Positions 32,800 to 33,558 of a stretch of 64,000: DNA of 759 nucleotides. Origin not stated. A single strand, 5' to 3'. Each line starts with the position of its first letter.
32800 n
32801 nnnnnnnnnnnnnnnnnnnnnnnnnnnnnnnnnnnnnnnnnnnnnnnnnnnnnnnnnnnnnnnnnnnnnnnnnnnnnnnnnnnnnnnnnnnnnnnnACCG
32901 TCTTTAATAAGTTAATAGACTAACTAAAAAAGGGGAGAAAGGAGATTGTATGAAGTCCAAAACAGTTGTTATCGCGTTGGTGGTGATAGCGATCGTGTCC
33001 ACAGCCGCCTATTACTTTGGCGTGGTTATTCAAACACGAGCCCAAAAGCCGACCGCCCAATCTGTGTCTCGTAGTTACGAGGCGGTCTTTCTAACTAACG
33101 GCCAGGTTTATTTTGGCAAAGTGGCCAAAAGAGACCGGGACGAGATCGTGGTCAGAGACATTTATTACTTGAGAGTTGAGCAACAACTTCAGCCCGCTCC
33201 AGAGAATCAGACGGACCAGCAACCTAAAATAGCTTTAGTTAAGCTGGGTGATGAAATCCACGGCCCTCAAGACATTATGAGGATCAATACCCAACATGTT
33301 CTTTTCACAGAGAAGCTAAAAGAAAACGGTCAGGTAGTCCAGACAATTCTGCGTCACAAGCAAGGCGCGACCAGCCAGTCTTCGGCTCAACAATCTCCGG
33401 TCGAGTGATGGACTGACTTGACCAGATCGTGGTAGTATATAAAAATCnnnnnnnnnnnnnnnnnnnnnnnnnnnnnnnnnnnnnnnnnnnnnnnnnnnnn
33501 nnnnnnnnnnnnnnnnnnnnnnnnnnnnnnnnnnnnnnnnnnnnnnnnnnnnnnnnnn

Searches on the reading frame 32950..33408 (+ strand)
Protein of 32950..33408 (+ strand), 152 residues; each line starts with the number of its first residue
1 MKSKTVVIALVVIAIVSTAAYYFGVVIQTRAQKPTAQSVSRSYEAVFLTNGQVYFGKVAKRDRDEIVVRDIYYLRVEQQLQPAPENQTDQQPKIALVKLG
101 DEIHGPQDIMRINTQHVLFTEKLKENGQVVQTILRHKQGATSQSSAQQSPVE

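Call 7: search_protein_families(library=pfam, proteins=[window:32950-33408:+], max_evalue=0.001)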
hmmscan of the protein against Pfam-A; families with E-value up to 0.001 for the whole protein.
window:32950-33408:+ (152 aa): 0 families
